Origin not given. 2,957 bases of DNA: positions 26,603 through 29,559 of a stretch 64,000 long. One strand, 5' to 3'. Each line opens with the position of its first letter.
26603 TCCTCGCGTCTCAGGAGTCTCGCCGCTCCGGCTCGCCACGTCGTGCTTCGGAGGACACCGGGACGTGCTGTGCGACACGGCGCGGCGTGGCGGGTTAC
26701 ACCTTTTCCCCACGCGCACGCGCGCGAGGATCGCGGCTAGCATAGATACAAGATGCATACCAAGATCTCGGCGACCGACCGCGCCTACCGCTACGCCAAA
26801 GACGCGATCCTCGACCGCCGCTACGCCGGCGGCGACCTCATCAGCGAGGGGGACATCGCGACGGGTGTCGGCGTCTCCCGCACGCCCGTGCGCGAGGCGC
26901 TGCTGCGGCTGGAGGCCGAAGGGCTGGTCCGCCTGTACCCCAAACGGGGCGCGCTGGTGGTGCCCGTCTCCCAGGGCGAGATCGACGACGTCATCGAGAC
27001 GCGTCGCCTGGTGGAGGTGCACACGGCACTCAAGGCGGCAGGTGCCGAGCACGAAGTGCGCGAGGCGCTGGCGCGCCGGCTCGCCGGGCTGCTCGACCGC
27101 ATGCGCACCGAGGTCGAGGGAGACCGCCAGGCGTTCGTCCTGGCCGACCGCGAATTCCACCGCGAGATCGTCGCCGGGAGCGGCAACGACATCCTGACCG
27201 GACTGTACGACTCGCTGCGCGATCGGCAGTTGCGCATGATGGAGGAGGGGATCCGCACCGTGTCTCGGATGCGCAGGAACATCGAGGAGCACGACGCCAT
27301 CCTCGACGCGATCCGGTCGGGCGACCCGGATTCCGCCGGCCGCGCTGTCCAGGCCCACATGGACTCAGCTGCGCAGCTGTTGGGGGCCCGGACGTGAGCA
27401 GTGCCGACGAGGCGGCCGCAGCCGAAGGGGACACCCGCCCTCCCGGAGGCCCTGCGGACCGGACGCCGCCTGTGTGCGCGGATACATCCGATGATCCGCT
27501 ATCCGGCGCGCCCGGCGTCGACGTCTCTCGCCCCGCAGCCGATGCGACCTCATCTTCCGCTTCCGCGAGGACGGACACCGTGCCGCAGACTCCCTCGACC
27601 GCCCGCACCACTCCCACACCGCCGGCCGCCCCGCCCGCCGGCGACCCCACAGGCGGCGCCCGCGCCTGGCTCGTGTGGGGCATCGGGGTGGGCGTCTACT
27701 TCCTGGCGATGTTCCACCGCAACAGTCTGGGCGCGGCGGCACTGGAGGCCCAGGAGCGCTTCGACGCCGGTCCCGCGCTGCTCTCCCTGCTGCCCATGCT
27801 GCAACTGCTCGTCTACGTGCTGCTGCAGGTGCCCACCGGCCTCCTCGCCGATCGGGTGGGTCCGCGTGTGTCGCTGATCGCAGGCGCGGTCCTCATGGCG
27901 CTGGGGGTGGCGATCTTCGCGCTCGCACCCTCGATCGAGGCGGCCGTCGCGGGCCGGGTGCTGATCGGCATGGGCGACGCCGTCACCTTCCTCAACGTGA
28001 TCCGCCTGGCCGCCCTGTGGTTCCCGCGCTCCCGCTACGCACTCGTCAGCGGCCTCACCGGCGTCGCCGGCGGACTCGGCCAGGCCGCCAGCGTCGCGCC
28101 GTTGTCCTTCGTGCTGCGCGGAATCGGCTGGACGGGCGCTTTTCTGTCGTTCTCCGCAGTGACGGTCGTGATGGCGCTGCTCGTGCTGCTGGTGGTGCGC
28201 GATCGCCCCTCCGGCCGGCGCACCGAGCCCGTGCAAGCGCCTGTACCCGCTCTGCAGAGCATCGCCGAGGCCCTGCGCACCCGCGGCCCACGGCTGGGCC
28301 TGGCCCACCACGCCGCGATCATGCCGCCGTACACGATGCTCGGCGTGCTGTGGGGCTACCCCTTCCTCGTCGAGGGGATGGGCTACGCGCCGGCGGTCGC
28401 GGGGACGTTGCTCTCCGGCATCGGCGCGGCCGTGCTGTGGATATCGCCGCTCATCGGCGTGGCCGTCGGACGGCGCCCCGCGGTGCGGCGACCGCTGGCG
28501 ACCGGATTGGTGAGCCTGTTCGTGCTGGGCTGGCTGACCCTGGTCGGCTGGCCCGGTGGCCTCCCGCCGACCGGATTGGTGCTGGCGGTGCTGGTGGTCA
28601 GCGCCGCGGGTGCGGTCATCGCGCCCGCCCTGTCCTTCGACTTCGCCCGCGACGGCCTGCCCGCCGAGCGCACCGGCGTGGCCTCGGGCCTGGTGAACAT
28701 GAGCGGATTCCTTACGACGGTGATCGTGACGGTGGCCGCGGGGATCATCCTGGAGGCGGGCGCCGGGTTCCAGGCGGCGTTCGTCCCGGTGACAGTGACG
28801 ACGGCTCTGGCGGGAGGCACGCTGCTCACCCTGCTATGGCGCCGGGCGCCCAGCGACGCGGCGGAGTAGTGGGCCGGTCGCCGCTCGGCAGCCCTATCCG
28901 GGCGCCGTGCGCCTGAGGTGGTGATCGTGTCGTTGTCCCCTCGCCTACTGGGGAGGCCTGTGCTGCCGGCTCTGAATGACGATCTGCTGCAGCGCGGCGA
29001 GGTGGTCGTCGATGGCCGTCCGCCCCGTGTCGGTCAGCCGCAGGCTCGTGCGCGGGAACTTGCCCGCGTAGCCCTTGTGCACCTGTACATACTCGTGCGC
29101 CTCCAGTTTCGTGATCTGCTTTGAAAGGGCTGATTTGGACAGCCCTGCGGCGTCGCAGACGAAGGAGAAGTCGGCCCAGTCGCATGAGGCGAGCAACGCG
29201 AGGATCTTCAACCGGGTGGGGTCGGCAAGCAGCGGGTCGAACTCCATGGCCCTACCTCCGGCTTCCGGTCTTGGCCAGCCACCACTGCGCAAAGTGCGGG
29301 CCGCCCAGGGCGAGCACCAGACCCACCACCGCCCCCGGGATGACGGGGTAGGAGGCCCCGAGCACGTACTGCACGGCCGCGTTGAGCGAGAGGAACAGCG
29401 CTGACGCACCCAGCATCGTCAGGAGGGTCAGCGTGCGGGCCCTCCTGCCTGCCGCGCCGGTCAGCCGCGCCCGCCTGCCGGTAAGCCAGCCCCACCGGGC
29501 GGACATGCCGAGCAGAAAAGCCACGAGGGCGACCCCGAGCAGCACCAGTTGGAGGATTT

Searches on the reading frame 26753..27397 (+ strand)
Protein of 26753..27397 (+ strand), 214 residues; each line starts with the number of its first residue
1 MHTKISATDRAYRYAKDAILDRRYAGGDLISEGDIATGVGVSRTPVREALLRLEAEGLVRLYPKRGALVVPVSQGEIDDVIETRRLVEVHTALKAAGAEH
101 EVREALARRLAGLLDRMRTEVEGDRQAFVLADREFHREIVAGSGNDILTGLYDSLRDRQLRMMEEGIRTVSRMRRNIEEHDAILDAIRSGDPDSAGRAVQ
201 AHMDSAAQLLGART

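Call 36: search_protein_families(library=pfam, proteins=[window:26753-27397:+], max_evalue=0.01)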
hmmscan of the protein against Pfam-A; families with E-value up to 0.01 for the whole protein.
window:26753-27397:+ (214 aa): 5 families
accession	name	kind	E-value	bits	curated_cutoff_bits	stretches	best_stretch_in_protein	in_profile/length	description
PF07729.17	FCD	-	1.2e-24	87.6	24.3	1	79-204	1-124/125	FCD domain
PF00392.27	GntR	-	2e-14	53.4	27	1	9-69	3-64/64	Bacterial regulatory proteins, gntR family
PF13412.12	HTH_24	-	0.00019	21.4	21.9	1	30-60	18-48/48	Winged helix-turn-helix DNA-binding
PF01325.25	Fe_dep_repress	-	0.0033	18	26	1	26-67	19-60/60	Iron dependent repressor, N-terminal DNA binding domain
PF13551.12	HTH_29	-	0.0088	16.6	28.1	0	35-65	18-48/64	Winged helix-turn helix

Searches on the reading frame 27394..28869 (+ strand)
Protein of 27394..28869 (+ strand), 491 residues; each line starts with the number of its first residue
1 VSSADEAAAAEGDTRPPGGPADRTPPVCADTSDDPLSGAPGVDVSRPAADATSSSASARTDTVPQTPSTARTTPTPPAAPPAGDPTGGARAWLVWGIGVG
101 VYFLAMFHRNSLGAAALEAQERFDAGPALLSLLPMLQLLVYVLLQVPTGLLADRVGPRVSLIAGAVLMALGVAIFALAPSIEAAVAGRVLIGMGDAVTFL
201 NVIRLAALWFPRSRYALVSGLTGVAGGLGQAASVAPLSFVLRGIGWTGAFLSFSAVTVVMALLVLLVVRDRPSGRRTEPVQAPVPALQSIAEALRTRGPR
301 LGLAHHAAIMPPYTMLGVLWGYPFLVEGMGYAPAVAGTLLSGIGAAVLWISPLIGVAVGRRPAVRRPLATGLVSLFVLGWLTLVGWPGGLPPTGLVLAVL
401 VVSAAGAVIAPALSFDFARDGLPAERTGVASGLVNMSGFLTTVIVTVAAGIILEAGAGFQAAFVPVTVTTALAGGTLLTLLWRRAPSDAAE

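Call 36: search_protein_families(library=pfam, proteins=[window:27394-28869:+], max_evalue=0.01)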
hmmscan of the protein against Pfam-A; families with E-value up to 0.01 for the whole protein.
window:27394-28869:+ (491 aa): 1 family
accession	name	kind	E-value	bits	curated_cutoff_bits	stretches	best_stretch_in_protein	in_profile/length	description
PF07690.21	MFS_1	-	2.1e-36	126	33.4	2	101-444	4-345/347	Major Facilitator Superfamily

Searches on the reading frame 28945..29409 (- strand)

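Call 95: search_protein_families(library=pfam, proteins=[window:28945-29409:-], max_evalue=0.001)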
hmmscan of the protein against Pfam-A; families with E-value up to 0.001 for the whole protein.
window:28945-29409:- (154 aa): 3 families
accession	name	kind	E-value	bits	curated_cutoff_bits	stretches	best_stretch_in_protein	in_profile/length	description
PF13601.12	HTH_34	-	1.6e-22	79.9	27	1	66-144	2-80/80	Winged helix DNA-binding domain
PF01022.26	HTH_5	-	8.9e-07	29.1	22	1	63-109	1-46/47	Bacterial regulatory protein, arsR family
PF12840.13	HTH_20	-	0.00019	21.8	27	0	61-105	1-45/51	Helix-turn-helix domain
